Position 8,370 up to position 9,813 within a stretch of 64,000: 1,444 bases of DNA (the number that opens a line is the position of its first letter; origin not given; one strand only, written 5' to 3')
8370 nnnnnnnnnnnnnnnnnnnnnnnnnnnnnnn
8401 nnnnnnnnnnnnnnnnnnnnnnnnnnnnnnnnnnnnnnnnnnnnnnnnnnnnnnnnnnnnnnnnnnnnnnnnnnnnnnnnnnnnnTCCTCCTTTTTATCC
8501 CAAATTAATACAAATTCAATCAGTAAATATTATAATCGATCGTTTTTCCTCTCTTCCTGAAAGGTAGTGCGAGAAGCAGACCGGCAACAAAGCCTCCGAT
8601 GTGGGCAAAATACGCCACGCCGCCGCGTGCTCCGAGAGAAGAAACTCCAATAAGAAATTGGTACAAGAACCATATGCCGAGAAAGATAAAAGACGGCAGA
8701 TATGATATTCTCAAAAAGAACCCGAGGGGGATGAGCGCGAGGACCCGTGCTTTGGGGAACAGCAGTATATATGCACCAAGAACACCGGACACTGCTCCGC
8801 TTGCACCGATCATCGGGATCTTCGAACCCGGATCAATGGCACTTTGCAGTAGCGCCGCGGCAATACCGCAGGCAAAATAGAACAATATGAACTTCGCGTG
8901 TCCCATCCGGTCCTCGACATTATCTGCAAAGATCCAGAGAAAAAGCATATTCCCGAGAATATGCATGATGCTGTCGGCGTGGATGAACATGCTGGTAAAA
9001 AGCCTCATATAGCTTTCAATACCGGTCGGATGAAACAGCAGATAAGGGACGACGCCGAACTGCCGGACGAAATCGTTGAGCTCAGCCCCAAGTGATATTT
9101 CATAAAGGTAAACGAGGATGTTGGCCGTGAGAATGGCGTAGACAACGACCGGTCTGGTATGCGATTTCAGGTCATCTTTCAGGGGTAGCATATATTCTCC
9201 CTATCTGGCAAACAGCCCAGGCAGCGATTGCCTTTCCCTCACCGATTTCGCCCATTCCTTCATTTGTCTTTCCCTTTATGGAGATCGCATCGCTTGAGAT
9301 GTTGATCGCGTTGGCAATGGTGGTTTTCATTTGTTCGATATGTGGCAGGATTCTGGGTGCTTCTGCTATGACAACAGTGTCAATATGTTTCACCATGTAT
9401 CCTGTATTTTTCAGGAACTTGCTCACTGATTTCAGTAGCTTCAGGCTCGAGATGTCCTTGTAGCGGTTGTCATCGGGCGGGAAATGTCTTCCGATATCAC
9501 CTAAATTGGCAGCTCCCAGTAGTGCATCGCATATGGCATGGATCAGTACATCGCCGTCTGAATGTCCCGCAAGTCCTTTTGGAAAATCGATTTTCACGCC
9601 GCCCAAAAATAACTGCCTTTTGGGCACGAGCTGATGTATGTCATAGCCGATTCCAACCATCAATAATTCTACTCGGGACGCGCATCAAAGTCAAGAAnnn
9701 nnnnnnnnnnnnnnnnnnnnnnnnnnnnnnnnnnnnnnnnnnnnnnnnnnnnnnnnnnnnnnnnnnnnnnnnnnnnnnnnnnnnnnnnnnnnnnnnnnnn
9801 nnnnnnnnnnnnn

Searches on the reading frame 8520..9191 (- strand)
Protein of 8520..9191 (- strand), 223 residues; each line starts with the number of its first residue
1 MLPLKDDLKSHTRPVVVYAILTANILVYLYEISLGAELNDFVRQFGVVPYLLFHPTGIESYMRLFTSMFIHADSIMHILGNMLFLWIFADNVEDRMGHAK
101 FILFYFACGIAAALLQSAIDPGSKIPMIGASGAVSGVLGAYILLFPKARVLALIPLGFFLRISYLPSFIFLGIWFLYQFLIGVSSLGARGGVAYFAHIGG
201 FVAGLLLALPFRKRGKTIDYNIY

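Call 39: search_protein_families(library=pfam, max_evalue=0.000001, proteins=[window:8520-9191:-])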
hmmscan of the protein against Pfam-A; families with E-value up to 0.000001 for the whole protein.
window:8520-9191:- (223 aa): 1 family
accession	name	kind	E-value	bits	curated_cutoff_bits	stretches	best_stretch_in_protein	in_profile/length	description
PF01694.28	Rhomboid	-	1.3e-35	123.2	22.6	1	60-212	3-141/143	Rhomboid domain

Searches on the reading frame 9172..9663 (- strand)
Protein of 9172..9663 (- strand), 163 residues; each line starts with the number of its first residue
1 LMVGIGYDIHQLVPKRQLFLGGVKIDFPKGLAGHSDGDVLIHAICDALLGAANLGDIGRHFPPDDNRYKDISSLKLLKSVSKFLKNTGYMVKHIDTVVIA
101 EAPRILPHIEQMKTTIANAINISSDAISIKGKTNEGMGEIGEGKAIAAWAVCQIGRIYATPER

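Call 39: search_protein_families(library=pfam, max_evalue=0.000001, proteins=[window:9172-9663:-])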
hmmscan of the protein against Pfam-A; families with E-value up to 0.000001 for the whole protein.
window:9172-9663:- (163 aa): 1 family
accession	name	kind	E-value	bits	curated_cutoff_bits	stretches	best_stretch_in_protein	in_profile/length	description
PF02542.21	YgbB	-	2.5e-63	213.5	26.7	1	1-154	1-154/155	YgbB family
